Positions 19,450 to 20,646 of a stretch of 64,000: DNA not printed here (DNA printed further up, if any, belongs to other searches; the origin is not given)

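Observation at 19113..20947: Phage-encoded ADP-ribosyl-glycohydrolase flanked by two coupled unknowns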

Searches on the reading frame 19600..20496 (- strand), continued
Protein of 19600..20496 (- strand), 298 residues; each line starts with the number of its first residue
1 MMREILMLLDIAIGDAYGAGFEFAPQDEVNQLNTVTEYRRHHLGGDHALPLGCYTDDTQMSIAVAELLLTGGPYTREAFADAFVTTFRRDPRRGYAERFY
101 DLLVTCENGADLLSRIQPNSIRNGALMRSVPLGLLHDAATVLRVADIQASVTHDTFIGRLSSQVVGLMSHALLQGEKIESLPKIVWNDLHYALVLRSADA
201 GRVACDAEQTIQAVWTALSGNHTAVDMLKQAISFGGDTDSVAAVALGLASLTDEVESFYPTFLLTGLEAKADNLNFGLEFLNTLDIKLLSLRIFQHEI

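Call 13: find_encoding_contigs(protein=P0013, flank=8000, max_places=3)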
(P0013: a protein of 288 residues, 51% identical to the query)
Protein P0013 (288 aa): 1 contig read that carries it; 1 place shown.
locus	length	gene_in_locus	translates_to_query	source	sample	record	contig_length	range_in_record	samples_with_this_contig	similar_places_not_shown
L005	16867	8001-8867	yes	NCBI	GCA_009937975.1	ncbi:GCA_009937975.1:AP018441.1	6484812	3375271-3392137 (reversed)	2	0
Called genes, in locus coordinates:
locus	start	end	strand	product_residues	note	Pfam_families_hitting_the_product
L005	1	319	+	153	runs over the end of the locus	PF13279:4HBT_2, PF03061:4HBT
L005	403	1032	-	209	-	PF00989:PAS, PF13426:PAS_9, PF08447:PAS_3 (weak), PF00196:GerE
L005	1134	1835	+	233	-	PF01144:CoA_trans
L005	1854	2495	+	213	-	PF01144:CoA_trans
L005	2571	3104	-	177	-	PF12276:DUF3617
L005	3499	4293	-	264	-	PF00106:adh_short, PF08659:KR, PF13561:adh_short_C2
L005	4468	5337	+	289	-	PF00561:Abhydrolase_1, PF12146:Hydrolase_4, PF12697:Abhydrolase_6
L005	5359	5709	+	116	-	PF01042:Ribonuc_L-PSP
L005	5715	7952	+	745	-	PF13328:HD_4, PF04607:RelA_SpoT, PF02824:TGS, PF19296:RelA_AH, PF28438:RelA_RIS, PF01842:ACT, PF13291:ACT_4, PF22629:ACT_AHAS_ss (weak)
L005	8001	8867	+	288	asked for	PF03747:ADP_ribosyl_GH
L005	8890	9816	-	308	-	PF01545:Cation_efflux, PF16916:ZT_dimer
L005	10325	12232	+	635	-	PF02824:TGS, PF07973:tRNA_SAD, PF00587:tRNA-synt_2b, PF03129:HGTP_anticodon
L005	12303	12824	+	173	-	PF05198:IF3_N, PF00707:IF3_C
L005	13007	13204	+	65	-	PF01632:Ribosomal_L35p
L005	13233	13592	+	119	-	PF00453:Ribosomal_L20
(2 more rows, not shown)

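Call 22: find_encoding_contigs(protein=P0003, flank=8000, max_places=3)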
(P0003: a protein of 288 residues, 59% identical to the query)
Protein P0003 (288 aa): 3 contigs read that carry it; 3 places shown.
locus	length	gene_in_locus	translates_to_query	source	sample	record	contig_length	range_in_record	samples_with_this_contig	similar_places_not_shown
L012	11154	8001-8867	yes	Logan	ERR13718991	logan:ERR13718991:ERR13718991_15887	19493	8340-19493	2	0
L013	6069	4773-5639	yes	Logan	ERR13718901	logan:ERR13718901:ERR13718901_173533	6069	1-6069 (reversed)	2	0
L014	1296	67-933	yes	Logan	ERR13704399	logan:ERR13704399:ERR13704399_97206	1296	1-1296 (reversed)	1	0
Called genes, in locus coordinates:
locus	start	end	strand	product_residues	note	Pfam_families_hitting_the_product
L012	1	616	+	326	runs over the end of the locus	-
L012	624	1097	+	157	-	-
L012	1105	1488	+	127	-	-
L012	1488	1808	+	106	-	-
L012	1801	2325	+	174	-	-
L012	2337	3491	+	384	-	-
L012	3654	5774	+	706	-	-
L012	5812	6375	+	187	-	-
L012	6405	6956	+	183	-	-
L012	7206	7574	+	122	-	-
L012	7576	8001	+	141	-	-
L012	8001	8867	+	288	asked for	PF03747:ADP_ribosyl_GH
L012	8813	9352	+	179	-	-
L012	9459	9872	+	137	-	-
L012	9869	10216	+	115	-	-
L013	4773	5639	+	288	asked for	PF03747:ADP_ribosyl_GH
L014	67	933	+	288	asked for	PF03747:ADP_ribosyl_GH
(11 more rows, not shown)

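Call 25: search_protein_families(library=ncbifam, proteins=[window:19600-20478:-], max_evalue=0.1)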
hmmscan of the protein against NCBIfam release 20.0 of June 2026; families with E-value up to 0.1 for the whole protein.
window:19600-20478:- (292 aa): 3 families
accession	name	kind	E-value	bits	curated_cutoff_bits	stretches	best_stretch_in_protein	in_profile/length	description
TIGR02662.1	dinitro_DRAG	equivalog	1.6e-18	67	337.05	1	3-252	10-259/287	ADP-ribosyl-[dinitrogen reductase] hydrolase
NF041672.1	ADPriboarghdlase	equivalog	2.2e-13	49.7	490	1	2-241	74-323/361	ADP-ribosylarginine hydrolase Tri1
NF008137.0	PRK10885.1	equivalog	0.067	12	451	1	120-192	120-190/409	multifunctional CCA addition/repair protein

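Call 26: search_protein_families(library=padloc, proteins=[window:19600-20478:-], max_evalue=0.1)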
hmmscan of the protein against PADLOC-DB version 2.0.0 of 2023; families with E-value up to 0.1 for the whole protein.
window:19600-20478:- (292 aa): 0 families

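Call 61: find_related_loci(query=A6, collection=genome_contigs, flank=5000)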
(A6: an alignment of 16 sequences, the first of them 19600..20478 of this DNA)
Query A6 (292 aa) in genome_contigs; peptide patterns used: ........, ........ (x = any residue, [..] = any of these).
600 stretches matched a pattern (row limit reached: there are more); 509 encode a relative of the query (tblastn E <= 1e-3); the best 80 are kept; 80 distinct loci.
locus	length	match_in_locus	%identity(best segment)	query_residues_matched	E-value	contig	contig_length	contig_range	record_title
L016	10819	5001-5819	49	1-282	5e-76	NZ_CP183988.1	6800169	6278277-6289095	Pseudoduganella sp. R-43 chromosome, complete genome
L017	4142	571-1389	48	1-282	2e-74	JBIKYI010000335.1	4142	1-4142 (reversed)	MAG: Limnothrix sp. isolate ME2015-10-10_3300044731_group6_bin200 Rohwer_bin1245_scaffold_4212_c2, whole genome shotgun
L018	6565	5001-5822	51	1-283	1e-74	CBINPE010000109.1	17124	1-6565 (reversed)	MAG TPA_asm: uncultured Burkholderiales bacterium isolate SRR16817063_concoct_70 genome assembly, contig: ERZ27393303.84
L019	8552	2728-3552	51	1-284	1e-74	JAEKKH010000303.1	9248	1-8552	MAG: Burkholderiales bacterium isolate SH_71_45 SH_S37_scaffold_4864, whole genome shotgun sequence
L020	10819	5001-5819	50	1-282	4e-73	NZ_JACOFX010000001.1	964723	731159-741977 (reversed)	Undibacterium umbellatum strain NL8W NODE_1_length_964723_cov_29.120996_1, whole genome shotgun sequence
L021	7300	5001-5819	47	1-282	7e-73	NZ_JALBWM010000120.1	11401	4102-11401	Microbulbifer okhotskensis strain OS29 NODE_120_length_11401_cov_57.060197, whole genome shotgun sequence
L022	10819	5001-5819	50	1-282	2e-72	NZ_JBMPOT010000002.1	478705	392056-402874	Undibacterium sp. JH2W NODE_2_length_478705_cov_39.910761_2, whole genome shotgun sequence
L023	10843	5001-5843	43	1-290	6e-72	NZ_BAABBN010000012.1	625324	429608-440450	Litoribacillus peritrichatus strain JCM 17551 sequence12, whole genome shotgun sequence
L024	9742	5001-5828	43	1-285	3e-70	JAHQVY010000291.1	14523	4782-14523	MAG: Cellvibrionaceae bacterium isolate MAG.082 Posi_082-P57430, whole genome shotgun sequence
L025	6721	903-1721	46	1-282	4e-68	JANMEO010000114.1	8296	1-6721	MAG: Burkholderiales bacterium isolate OTE_70b_metabat_83_sub OTE_70b_k141_755674, whole genome shotgun sequence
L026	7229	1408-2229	47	1-283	1e-67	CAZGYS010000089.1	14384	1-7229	MAG TPA_asm: uncultured Leptospiraceae bacterium isolate SRP135972_co2_44 genome assembly, contig: NODE_4270_length_1438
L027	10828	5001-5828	46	1-282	7e-67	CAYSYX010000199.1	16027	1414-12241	MAG TPA_asm: uncultured Polyangium sp. isolate SRP257259_co1_164 genome assembly, contig: NODE_4678_length_16027_cov_4.6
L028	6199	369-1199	41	1-285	4e-66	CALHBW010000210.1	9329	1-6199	MAG: uncultured Saprospiraceae bacterium isolate R2_Bin_METABAT__40_sub_1 genome assembly, contig: c_000001280982, whole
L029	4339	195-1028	42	1-286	2e-66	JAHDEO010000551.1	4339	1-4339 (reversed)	MAG: Saprospiraceae bacterium isolate MAG-183 RZ_52684, whole genome shotgun sequence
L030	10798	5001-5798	42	1-275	4e-66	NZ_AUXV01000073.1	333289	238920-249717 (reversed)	Pseudoalteromonas luteoviolacea S2607 contig_9, whole genome shotgun sequence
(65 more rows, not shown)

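Call 67: search_dna_similar(query=window:19600-20478:-, collection=phages, mode=protein, max_rows=30, max_evalue=0.001)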
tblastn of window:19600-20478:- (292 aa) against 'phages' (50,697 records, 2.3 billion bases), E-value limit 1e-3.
Records with a match: 9; places in all: 9; records where one place covers at least 80% of the query: 0.
Best place of each record, by identity: <60% 9.
By first word of the organism name: Streptomyces 3; uncultured 2; Bacillus 2; Sinorhizobium 1; Bacteroides 1.
By host as written in the record: Streptomyces griseus ATCC 10137 3; - 2; Bacillus megaterium str. ATCC 43725 2; Sinohrizobium meliloti NRRL L-50 1; Bacteroides caecimuris 1.
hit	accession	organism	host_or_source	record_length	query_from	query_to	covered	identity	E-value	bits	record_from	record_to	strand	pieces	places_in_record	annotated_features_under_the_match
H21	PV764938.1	Sinorhizobium phage Phosso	Sinohrizobium meliloti NRRL L-50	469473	1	233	80%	35.4%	1e-28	120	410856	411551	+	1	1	ADP-ribosyl glycohydrolase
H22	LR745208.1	uncultured phage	metagenomic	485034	2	233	79%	26.3%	4e-9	63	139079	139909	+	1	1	record has no annotation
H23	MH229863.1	Streptomyces phage JackieB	Streptomyces griseus ATCC 10137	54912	1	233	80%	25.5%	4e-4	48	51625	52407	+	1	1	76: hydrolase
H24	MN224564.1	Streptomyces phage Araceli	Streptomyces griseus ATCC 10137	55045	1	233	80%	25.5%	7e-4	47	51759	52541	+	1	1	75: hydrolase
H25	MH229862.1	Streptomyces phage Henoccus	Streptomyces griseus ATCC 10137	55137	1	233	80%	25.5%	1e-3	47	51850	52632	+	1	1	76: hypothetical protein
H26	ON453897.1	Bacteroides phage Versailles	Bacteroides caecimuris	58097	2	233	79%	25.4%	5e-4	47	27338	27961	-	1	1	ADP-ribosylglycohydrolase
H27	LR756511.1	uncultured phage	metagenomic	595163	1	196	67%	24.8%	1e-5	52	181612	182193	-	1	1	record has no annotation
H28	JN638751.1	Bacillus phage G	Bacillus megaterium str. ATCC 43725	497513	2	147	50%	29.2%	7e-8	59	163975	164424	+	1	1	234: gp234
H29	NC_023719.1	Bacillus phage G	Bacillus megaterium str. ATCC 43725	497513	2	147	50%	29.2%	7e-8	59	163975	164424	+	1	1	234: ADP-ribosylglycohydrolase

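Call 68: get_annotated_region(hit=H21, flank=4000)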
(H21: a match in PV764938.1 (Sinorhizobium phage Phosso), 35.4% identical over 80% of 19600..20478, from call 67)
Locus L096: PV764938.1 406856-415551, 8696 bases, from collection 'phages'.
description: Sinorhizobium phage Phosso, complete genome.
organism: Sinorhizobium phage Phosso (NCBI taxid 3435197)
taxonomy: Viruses
host: Sinohrizobium meliloti NRRL L-50; source: soil; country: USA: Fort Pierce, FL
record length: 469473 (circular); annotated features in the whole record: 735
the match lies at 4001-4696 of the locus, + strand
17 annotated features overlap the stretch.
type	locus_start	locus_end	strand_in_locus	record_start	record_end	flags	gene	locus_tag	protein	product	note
CDS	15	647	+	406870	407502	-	-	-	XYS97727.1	hypothetical protein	573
CDS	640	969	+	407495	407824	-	-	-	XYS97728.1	hypothetical protein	574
CDS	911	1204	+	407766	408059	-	-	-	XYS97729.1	hypothetical protein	575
CDS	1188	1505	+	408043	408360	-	-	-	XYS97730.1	hypothetical protein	576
CDS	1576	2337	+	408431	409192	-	-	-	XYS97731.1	hypothetical protein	577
CDS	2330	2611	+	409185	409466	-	-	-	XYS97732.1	hypothetical protein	578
CDS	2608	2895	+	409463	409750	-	-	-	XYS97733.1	hypothetical protein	579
CDS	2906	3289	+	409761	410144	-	-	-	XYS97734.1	hypothetical protein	580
CDS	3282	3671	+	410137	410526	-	-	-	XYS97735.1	hypothetical protein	581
CDS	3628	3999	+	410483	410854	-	-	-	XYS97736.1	hypothetical protein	582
CDS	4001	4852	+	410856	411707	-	-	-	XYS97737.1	ADP-ribosyl glycohydrolase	583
CDS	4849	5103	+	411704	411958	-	-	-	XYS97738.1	hypothetical protein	584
CDS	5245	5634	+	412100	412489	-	-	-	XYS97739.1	hypothetical protein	585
CDS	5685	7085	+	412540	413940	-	-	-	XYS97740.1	hypothetical protein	586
CDS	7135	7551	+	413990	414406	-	-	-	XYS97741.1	hypothetical protein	587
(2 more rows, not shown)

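Call 92: search_protein_families(library=pfam, alignment_id=A7, max_evalue=0.001)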
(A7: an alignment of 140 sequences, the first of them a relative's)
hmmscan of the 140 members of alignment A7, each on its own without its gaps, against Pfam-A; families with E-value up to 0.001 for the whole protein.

A. member 1, L016:4567-4851:+ (94 aa): 0 families

B. families by the number of members that match (of 140 scanned): 179 families (the first 25 are shown)
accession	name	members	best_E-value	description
PF00293.34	NUDIX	13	4.3e-21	NUDIX domain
PF01145.31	Band_7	6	1.2e-36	SPFH domain / Band 7 family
PF03441.19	FAD_binding_7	2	6.8e-82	FAD binding domain of DNA photolyase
PF02540.23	NAD_synthase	2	5.1e-72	NAD synthase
PF04095.22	NAPRTase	2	1.5e-62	Nicotinate phosphoribosyltransferase (NAPRTase) family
PF01885.22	PTS_2-RNA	2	1.7e-50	RNA 2'-phosphotransferase, Tpt1 / KptA family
PF00875.24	DNA_photolyase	2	9.1e-47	DNA photolyase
PF04607.23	RelA_SpoT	2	5e-44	Region found in RelA / SpoT proteins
PF13328.12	HD_4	2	6.1e-44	HD domain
PF01545.26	Cation_efflux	2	1.6e-43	Cation efflux family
PF00291.31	PALP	2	1.3e-42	Pyridoxal-phosphate dependent enzyme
PF03691.19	UPF0167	2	4.9e-39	Uncharacterised protein family (UPF0167)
PF18127.6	NAMPT_N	2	2.9e-28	Nicotinamide phosphoribosyltransferase, N-terminal domain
PF13489.12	Methyltransf_23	2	5.1e-28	Methyltransferase domain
PF00795.27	CN_hydrolase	2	4.7e-22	Carbon-nitrogen hydrolase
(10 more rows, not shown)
